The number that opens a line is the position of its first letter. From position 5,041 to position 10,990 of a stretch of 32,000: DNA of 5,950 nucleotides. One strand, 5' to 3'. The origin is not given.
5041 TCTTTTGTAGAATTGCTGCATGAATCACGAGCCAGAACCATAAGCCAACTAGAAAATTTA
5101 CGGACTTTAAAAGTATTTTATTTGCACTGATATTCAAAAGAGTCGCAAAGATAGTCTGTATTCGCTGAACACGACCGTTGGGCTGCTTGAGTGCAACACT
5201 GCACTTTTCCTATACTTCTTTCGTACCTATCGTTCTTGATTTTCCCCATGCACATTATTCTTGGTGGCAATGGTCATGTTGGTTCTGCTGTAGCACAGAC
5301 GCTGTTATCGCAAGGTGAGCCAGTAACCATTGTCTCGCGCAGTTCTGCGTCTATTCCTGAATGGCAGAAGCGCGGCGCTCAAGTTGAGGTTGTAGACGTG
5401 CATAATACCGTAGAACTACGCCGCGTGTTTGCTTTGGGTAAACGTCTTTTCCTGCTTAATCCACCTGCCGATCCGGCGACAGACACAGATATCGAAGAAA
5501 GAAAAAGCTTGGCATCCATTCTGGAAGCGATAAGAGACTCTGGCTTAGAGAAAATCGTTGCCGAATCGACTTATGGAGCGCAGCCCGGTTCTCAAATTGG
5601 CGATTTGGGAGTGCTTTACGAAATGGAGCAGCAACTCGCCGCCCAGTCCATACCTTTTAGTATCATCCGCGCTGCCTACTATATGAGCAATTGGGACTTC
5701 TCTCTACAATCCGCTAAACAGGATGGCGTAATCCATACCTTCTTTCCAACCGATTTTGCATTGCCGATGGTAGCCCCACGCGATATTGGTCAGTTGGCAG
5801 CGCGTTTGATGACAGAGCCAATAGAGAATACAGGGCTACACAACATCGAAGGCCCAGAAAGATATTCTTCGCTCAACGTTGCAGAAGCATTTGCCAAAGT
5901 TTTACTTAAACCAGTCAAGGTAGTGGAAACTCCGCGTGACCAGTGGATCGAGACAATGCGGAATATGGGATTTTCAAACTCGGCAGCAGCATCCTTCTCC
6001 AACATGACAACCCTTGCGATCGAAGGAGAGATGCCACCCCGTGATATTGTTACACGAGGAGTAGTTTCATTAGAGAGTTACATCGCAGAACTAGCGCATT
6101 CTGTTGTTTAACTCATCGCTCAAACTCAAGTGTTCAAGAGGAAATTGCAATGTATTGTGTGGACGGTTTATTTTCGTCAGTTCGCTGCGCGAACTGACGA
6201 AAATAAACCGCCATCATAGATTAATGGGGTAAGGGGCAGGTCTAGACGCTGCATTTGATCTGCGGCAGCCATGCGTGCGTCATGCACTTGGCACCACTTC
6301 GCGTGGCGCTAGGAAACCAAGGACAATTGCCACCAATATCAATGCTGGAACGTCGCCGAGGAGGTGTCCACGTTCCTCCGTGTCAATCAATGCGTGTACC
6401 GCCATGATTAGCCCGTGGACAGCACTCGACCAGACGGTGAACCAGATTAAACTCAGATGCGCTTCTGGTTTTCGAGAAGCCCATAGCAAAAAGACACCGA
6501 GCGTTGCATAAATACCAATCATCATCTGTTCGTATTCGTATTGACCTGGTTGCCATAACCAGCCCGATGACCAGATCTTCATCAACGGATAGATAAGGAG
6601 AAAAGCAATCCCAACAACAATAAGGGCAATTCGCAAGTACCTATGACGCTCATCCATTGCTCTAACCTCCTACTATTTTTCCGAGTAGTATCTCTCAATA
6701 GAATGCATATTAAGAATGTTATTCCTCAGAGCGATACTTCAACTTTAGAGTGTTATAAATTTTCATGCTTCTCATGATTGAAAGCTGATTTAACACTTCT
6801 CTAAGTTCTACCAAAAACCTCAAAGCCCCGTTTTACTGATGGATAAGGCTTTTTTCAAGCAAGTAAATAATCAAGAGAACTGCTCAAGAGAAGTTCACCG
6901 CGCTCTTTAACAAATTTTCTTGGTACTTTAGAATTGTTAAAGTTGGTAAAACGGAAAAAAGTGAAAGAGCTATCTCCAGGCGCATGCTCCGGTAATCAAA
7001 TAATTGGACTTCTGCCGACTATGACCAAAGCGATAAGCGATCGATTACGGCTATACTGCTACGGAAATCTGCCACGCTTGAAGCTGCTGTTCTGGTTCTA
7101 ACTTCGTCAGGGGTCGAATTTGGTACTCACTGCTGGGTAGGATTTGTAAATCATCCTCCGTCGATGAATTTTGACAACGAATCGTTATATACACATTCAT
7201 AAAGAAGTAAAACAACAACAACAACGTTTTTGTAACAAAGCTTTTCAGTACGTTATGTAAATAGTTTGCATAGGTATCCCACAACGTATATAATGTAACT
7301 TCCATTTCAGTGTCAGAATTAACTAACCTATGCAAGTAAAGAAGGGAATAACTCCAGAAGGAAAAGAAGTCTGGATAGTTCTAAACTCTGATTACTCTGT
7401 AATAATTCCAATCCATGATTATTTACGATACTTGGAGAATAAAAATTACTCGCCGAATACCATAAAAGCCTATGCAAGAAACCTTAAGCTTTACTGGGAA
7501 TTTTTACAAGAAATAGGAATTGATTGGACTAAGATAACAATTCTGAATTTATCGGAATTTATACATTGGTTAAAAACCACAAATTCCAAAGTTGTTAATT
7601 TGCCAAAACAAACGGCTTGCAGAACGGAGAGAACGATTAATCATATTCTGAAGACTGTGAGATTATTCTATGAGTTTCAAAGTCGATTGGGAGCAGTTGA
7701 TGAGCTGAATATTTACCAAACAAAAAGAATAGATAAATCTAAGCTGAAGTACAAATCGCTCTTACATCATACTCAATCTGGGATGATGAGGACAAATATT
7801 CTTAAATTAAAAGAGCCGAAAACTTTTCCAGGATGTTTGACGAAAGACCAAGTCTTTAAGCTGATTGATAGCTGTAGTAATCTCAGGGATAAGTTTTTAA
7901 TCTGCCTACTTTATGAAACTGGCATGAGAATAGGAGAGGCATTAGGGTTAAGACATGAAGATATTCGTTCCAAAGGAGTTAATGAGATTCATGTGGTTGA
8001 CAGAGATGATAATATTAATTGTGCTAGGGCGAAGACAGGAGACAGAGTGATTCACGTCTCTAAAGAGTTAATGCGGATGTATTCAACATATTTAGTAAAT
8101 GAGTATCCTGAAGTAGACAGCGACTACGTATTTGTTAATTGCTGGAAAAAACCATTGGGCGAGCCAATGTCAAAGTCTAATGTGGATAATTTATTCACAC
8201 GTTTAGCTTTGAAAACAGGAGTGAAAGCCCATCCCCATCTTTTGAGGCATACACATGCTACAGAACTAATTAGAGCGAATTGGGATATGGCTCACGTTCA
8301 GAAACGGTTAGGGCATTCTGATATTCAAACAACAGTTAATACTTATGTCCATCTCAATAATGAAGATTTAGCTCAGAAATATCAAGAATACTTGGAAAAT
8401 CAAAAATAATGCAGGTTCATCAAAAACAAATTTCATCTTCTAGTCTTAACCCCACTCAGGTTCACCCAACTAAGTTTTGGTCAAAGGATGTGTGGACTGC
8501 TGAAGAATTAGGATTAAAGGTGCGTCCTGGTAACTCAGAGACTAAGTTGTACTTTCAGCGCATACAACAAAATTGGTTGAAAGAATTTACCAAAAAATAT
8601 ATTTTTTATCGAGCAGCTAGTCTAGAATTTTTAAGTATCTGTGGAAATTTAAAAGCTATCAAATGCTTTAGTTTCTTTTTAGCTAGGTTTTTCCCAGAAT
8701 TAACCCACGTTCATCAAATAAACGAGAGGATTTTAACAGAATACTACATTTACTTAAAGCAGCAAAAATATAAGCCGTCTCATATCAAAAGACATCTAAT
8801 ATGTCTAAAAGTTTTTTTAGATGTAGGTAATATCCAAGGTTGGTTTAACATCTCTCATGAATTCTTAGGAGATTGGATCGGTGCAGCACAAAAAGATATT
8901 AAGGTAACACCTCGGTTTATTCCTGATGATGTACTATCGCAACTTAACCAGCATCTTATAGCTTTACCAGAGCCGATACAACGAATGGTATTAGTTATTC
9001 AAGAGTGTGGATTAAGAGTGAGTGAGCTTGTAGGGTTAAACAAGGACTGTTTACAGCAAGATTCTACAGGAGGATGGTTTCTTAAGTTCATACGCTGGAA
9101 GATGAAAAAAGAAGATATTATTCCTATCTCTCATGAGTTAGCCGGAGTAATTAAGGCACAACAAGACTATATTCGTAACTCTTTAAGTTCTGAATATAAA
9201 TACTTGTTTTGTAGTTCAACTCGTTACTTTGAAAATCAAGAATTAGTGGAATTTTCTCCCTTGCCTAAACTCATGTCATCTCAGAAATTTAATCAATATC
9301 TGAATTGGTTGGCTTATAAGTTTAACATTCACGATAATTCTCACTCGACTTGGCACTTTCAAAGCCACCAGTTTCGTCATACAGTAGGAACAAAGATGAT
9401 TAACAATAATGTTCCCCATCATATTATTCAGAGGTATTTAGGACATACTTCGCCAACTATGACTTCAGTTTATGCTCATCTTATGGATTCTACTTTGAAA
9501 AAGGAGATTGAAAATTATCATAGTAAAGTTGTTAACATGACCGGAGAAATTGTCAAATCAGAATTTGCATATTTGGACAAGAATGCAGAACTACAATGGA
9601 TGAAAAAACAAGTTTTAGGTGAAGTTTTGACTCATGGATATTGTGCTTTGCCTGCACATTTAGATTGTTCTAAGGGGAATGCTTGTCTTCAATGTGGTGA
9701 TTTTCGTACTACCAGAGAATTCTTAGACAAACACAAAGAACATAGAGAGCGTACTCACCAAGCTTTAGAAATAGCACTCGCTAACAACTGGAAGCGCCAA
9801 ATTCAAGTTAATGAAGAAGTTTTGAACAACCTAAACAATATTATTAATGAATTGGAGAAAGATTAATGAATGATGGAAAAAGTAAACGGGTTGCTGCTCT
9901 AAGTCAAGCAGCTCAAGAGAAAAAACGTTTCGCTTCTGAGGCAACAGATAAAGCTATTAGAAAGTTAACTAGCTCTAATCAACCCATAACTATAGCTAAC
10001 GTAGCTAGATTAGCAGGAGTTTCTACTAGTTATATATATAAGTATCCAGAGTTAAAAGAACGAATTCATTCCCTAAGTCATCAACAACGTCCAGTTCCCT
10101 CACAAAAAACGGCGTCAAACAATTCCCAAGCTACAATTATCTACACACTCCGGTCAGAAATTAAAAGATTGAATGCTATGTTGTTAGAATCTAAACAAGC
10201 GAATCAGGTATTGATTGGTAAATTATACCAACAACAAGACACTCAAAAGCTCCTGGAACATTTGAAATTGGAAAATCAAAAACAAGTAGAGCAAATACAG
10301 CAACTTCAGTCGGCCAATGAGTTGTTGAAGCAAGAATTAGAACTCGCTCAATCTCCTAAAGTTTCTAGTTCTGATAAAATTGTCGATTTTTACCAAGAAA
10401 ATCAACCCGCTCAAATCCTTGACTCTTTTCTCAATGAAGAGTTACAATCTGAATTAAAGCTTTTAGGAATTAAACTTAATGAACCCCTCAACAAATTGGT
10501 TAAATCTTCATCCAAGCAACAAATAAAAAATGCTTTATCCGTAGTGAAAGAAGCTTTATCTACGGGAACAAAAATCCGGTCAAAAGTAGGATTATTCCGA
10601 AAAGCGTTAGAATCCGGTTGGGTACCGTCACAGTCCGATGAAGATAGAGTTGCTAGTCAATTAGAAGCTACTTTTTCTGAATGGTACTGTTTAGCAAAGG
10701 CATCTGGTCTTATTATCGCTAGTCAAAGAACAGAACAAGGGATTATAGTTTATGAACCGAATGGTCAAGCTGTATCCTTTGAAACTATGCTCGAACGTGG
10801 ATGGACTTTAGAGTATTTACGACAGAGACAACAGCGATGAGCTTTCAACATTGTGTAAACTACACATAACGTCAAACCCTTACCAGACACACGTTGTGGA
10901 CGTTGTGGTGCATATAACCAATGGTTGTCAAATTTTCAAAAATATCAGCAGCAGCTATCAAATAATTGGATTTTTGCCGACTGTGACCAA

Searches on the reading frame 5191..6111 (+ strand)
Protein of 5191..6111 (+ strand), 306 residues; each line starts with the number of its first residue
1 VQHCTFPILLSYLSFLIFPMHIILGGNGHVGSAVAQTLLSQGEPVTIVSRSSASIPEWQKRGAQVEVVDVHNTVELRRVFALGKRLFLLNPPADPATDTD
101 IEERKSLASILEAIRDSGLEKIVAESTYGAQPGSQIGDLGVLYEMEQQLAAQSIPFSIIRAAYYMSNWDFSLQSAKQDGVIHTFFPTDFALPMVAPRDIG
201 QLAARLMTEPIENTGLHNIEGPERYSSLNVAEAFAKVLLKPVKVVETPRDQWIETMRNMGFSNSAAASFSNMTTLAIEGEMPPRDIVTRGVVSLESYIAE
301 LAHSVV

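Call 40: search_protein_families(library=pfam, proteins=[window:5191-6111:+], max_evalue=0.001)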
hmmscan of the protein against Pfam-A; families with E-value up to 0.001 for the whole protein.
window:5191-6111:+ (306 aa): 5 families
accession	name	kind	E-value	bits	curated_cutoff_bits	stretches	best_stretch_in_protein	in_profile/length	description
PF05368.20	NmrA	-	2.4e-12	47.5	27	1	23-270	7-261/298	NmrA-like family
PF13460.12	NAD_binding_10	-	2.4e-09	37.8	27.2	1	25-133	1-107/184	NAD(P)H-binding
PF01370.27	Epimerase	-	5.1e-07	29.8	20.9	1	22-132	2-123/240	NAD dependent epimerase/dehydratase family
PF02254.24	TrkA_N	-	0.00013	22.7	23.8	1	22-77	1-56/116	TrkA-N domain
PF08659.16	KR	-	0.00052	20.4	22.6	0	21-80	3-72/180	KR domain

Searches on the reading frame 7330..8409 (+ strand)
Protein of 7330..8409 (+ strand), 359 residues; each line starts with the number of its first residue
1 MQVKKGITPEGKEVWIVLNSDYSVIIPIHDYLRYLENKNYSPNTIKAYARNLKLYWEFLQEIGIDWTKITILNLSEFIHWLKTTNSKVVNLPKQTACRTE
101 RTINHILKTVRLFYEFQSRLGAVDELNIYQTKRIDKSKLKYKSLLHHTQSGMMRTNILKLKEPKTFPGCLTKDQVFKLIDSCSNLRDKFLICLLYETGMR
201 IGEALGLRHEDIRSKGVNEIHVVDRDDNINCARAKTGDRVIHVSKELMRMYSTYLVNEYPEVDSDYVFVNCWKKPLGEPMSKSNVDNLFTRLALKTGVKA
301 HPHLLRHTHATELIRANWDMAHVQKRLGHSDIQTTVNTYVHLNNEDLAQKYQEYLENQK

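Call 40: search_protein_families(library=pfam, proteins=[window:7330-8409:+], max_evalue=0.001)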
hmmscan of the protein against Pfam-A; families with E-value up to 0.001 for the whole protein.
window:7330-8409:+ (359 aa): 3 families
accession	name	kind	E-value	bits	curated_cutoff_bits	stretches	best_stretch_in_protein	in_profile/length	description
PF00589.27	Phage_integrase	-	6.7e-37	127.3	27.1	1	170-344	3-170/172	Phage integrase family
PF02899.23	Phage_int_SAM_1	-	3.2e-11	43.8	22.3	1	28-117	1-79/83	Phage integrase, N-terminal SAM-like domain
PF13495.12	Phage_int_SAM_4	-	0.0001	23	27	1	32-114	6-75/85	Phage integrase, N-terminal SAM-like domain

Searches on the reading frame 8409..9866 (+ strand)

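Call 40: search_protein_families(library=pfam, proteins=[window:8409-9866:+], max_evalue=0.001)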
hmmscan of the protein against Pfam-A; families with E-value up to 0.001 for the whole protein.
window:8409-9866:+ (485 aa): 1 family
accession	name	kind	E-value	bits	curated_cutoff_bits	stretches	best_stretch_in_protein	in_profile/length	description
PF00589.27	Phage_integrase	-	4.7e-28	98.6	27.1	1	170-360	2-170/172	Phage integrase family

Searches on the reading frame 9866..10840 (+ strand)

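Call 40: search_protein_families(library=pfam, proteins=[window:9866-10840:+], max_evalue=0.001)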
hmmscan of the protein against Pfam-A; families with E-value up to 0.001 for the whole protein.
window:9866-10840:+ (324 aa): 1 family
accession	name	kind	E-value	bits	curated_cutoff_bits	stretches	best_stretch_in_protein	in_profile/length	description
PF19776.5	DUF6262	-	5.1e-11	43.2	29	1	14-114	7-108/110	Family of unknown function (DUF6262)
